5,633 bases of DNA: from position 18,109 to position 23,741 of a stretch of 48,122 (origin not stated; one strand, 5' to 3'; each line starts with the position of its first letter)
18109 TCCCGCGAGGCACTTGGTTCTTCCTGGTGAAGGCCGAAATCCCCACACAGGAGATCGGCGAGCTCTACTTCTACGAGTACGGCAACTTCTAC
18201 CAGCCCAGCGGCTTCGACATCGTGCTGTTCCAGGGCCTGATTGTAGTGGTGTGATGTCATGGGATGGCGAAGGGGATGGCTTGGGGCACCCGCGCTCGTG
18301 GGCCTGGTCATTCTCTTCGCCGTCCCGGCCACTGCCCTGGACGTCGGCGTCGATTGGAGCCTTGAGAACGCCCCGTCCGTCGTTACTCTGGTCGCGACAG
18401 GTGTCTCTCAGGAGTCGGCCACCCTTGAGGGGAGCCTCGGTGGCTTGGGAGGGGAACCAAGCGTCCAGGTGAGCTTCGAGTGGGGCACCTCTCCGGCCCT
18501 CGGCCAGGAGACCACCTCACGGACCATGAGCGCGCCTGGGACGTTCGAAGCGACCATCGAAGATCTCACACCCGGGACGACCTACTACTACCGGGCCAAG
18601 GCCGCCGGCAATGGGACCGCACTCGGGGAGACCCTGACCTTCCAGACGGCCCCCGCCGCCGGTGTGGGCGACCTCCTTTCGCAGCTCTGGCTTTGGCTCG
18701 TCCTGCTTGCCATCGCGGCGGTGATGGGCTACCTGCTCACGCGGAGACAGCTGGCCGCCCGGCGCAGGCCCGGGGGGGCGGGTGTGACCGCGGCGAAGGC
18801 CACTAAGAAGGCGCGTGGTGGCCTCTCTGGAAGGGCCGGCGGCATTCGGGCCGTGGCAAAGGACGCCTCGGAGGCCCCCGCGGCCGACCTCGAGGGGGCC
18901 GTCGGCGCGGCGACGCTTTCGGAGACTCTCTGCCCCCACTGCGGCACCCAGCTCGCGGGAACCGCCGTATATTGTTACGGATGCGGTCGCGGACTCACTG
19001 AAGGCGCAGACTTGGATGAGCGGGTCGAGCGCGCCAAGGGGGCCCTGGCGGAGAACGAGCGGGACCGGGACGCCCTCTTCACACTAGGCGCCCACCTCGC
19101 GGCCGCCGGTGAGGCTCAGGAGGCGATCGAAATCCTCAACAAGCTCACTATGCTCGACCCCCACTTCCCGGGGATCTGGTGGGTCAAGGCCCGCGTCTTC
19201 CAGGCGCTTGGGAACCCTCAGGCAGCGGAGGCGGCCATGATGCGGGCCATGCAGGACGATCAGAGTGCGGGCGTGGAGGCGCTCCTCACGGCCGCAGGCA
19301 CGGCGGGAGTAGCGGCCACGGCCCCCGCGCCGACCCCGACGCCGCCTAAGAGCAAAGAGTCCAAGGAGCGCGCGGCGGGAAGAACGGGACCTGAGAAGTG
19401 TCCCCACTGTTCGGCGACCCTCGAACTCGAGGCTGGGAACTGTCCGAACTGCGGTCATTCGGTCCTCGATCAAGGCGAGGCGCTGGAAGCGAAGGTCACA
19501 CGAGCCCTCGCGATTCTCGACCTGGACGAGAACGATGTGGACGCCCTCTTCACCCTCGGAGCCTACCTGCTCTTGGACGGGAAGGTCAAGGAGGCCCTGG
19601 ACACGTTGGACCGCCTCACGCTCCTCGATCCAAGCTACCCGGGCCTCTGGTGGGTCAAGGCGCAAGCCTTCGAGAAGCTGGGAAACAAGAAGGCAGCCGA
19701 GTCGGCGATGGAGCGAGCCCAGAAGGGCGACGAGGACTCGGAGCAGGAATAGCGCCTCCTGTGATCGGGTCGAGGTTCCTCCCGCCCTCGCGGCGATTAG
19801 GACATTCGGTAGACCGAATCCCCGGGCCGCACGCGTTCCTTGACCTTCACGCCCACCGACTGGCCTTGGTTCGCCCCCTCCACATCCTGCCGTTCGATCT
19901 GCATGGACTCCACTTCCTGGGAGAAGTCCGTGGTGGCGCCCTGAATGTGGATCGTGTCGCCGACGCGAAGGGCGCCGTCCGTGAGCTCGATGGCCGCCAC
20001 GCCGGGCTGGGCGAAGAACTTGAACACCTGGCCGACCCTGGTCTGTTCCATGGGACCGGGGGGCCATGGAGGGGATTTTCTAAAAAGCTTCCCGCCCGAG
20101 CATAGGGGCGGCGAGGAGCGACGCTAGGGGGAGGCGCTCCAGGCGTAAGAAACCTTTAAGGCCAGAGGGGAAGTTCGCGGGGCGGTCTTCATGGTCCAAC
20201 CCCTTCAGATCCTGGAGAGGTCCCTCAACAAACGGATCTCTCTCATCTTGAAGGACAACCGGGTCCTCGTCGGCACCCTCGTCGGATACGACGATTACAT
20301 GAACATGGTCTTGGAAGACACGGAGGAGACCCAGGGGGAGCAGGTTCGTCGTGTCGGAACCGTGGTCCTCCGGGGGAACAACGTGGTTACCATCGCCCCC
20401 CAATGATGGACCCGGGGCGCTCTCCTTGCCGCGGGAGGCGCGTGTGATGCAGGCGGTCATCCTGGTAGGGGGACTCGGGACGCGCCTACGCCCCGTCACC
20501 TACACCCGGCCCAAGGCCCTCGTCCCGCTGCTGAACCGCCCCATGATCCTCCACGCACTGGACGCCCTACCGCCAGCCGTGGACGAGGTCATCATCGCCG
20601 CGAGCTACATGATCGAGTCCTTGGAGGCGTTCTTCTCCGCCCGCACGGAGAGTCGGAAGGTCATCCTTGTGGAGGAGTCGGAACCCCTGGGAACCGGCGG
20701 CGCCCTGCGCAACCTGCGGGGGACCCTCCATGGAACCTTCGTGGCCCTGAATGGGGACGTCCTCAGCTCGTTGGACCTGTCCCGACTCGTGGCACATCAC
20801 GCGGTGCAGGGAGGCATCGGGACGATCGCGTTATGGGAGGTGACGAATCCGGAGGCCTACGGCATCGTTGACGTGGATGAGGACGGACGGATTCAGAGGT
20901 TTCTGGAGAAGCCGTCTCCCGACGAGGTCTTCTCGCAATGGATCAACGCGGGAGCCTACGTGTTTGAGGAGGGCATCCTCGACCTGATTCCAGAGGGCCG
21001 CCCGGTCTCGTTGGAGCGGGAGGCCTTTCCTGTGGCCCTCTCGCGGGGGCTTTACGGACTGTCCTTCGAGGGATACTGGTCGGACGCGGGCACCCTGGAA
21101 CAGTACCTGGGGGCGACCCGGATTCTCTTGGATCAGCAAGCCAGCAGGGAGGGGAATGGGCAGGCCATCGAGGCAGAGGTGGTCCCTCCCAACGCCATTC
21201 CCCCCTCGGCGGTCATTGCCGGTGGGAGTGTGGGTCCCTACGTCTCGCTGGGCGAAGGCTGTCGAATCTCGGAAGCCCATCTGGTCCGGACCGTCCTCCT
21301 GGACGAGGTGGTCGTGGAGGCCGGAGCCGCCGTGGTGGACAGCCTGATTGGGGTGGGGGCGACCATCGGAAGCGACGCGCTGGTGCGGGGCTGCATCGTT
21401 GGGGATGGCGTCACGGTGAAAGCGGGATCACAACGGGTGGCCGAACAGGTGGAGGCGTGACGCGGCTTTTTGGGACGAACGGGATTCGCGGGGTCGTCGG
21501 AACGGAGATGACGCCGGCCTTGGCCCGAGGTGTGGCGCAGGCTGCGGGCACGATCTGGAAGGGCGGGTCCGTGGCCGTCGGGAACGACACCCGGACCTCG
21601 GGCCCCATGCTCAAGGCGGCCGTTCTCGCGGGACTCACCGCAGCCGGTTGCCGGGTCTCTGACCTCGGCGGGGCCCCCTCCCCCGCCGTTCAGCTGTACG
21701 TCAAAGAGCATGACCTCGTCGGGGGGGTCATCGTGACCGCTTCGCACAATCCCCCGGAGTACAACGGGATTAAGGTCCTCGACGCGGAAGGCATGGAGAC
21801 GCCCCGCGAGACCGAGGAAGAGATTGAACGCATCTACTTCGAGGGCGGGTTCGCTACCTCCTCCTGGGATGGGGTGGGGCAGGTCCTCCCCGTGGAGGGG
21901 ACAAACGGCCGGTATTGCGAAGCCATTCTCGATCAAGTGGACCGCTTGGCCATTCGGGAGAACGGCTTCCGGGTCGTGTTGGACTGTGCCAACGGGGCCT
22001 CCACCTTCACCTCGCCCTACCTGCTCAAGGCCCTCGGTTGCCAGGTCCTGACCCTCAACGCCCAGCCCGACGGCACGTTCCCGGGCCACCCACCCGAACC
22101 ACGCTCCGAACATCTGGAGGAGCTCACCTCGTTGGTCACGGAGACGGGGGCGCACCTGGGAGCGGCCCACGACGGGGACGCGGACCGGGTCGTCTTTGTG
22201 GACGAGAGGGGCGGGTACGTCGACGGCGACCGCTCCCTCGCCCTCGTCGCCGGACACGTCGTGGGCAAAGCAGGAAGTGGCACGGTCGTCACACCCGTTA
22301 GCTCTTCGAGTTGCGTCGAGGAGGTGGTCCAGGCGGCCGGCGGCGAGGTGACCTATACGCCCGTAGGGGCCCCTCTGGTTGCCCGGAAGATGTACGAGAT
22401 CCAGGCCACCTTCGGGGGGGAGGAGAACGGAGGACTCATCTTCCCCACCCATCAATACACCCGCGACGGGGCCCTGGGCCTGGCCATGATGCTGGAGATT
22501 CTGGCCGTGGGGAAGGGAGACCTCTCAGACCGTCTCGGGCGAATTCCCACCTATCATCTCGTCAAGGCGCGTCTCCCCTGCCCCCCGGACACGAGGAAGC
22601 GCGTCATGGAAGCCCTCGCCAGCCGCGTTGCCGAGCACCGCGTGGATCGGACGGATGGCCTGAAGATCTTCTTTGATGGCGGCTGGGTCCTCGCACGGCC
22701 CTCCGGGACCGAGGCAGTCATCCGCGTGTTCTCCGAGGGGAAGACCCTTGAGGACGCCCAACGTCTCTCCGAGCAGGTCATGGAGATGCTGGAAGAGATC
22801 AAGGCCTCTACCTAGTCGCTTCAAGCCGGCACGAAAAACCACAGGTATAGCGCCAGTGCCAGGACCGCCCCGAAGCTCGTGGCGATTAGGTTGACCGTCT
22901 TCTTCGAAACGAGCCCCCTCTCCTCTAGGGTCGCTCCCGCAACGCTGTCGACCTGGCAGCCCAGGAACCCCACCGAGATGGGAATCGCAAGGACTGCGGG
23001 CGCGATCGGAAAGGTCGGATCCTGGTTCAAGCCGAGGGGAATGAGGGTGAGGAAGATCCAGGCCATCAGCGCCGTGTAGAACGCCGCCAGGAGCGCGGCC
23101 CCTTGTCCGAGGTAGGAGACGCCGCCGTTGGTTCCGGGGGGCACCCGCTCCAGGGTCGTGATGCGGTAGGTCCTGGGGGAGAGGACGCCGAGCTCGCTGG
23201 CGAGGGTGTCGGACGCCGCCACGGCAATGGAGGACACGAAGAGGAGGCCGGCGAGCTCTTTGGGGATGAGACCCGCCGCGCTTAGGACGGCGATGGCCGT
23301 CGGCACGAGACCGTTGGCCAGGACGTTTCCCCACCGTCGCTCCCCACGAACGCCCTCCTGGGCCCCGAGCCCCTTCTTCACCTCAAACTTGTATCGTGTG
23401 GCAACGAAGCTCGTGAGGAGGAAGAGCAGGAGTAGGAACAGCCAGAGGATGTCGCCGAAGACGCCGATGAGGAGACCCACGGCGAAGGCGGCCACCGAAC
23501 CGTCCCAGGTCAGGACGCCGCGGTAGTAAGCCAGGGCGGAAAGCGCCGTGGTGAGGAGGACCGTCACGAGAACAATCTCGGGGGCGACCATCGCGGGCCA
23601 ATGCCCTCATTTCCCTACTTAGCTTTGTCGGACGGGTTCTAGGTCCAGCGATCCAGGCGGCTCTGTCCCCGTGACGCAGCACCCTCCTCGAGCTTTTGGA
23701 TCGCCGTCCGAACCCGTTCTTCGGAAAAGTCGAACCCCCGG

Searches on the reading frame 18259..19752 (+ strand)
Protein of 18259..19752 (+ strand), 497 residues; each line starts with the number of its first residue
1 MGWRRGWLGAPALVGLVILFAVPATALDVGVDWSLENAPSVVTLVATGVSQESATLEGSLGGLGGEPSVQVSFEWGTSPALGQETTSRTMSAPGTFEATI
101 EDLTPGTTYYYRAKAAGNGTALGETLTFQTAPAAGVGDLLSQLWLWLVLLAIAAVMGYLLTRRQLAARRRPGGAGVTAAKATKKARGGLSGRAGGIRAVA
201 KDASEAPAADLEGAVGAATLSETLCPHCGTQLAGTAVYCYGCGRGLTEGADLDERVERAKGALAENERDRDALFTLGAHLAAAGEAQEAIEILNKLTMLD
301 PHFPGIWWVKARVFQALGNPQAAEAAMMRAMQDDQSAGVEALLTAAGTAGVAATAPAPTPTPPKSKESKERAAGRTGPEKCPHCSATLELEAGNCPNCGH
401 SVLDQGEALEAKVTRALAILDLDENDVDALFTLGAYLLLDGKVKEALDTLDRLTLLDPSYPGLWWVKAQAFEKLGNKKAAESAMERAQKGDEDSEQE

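Call 12: search_protein_families(library=pfam, proteins=[window:18259-19752:+], max_evalue=0.001)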
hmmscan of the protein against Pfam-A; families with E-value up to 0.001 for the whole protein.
window:18259-19752:+ (497 aa): 17 families
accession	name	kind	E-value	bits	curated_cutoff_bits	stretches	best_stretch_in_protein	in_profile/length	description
PF07719.23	TPR_2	-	1.9e-13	49.8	27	0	271-302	2-33/34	Tetratricopeptide repeat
PF14559.12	TPR_19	-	6.8e-12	46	25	1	280-344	1-66/68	Tetratricopeptide repeat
PF12895.13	ANAPC3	-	3.4e-10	40.5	27.2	1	421-486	17-81/82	Anaphase-promoting complex, cyclosome, subunit 3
PF13181.12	TPR_8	-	3.6e-10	39.6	25.7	0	463-489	3-29/34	Tetratricopeptide repeat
PF13371.12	TPR_9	-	5.1e-10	39.7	35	1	442-489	10-57/73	Tetratricopeptide repeat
PF12569.14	NatA_aux_su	-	1.7e-08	34.3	33.3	1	272-332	194-254/515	N-terminal acetyltransferase A, auxiliary subunit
PF13428.12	TPR_14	-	2.4e-08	34.3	23.5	0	271-312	2-43/44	Tetratricopeptide repeat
PF13240.11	Zn_Ribbon_1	-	3.8e-08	33.3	25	1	225-245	2-22/23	zinc-ribbon domain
PF12773.13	DZR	-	2.3e-07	31.3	27.3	0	378-399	24-45/45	Double zinc ribbon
PF16656.11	Pur_ac_phosph_N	-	2.1e-06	28.7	30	1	69-130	30-93/93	Purple acid Phosphatase, N-terminal domain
PF13414.12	TPR_11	-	3.1e-06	27.2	26.8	0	441-475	8-42/42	TPR repeat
PF13432.12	TPR_16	-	2.2e-05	25.2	32.7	1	440-493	10-63/65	Tetratricopeptide repeat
PF07721.20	TPR_4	-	0.00019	22.2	27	0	308-326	5-23/26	Tetratricopeptide repeat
PF17032.10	Zn_ribbon_15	-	0.00027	22.1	28.9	0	378-399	52-73/73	zinc-ribbon family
PF13431.12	TPR_17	-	0.00047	20.7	24.4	0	417-447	3-33/34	Tetratricopeptide repeat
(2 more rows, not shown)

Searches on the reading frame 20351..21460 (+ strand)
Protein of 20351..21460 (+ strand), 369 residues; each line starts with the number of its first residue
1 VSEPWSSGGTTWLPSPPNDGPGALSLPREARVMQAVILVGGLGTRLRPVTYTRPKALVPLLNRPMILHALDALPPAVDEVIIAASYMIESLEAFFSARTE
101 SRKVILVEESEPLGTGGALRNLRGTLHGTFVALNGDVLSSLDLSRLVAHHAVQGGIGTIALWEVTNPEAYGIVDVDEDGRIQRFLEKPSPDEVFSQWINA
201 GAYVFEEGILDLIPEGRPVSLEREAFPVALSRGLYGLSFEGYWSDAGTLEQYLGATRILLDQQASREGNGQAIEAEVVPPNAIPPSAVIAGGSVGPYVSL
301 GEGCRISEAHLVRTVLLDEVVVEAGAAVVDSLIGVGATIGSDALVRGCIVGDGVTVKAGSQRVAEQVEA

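Call 12: search_protein_families(library=pfam, proteins=[window:20351-21460:+], max_evalue=0.001)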
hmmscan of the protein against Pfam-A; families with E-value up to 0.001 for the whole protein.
window:20351-21460:+ (369 aa): 5 families
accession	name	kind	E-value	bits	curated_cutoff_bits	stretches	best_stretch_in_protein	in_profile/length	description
PF00483.29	NTP_transferase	-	1.1e-38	133.6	21.2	1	35-260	2-243/245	Nucleotidyl transferase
PF12804.13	NTP_transf_3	-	2.6e-09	37.9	27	1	35-137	1-96/160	MobA-like NTP transferase domain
PF24894.1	Hexapep_GlmU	-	2.3e-07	31.3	23.3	1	300-360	21-81/104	GlmU-like, C-terminal hexapeptide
PF25084.1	LbH_EIF2B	-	9.8e-07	29.2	54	1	299-359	40-102/105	EIF2B subunit epsilon LbH domain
PF00132.30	Hexapep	-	0.0005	20.1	27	0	332-360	3-32/36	Bacterial transferase hexapeptide (six repeats)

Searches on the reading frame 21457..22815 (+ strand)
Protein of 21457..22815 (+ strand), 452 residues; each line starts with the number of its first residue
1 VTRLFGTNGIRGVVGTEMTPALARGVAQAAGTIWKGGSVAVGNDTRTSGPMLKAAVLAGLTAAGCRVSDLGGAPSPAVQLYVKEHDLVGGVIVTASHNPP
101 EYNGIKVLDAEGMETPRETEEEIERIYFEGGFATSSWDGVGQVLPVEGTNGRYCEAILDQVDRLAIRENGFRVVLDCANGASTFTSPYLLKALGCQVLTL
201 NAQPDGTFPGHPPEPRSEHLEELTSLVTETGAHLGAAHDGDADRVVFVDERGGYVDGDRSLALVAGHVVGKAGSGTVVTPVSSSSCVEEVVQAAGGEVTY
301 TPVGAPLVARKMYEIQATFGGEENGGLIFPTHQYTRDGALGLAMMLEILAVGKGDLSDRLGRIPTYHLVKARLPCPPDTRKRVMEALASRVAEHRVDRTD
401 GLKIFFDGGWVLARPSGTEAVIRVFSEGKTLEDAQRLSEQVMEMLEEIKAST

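Call 12: search_protein_families(library=pfam, proteins=[window:21457-22815:+], max_evalue=0.001)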
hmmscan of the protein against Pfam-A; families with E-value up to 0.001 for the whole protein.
window:21457-22815:+ (452 aa): 4 families
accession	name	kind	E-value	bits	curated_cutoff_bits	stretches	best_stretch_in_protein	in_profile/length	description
PF02878.22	PGM_PMM_I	-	1.1e-42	145.4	22.5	1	3-131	2-135/138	Phosphoglucomutase/phosphomannomutase, alpha/beta/alpha domain I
PF02879.22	PGM_PMM_II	-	3.5e-29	101.8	29.3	1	152-252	2-103/103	Phosphoglucomutase/phosphomannomutase, alpha/beta/alpha domain II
PF02880.22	PGM_PMM_III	-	3.1e-25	89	20.7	1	256-363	1-112/115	Phosphoglucomutase/phosphomannomutase, alpha/beta/alpha domain III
PF00408.26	PGM_PMM_IV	-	5.7e-12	46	23.1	1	387-443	11-67/68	Phosphoglucomutase/phosphomannomutase, C-terminal domain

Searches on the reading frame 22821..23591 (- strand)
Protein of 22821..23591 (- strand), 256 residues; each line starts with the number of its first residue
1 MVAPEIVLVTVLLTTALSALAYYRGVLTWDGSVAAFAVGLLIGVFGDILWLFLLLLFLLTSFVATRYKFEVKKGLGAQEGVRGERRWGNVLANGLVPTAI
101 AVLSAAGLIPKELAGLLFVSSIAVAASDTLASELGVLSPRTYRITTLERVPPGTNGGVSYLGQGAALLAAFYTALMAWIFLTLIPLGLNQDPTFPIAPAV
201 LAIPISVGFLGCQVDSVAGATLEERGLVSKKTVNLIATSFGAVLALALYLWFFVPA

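Call 12: search_protein_families(library=pfam, proteins=[window:22821-23591:-], max_evalue=0.001)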
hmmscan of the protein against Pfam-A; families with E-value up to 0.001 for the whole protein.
window:22821-23591:- (256 aa): 1 family
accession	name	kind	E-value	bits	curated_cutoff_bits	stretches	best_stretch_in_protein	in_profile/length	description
PF01940.21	DUF92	-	7.3e-54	183.2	27.5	1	13-233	2-242/251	Integral membrane protein DUF92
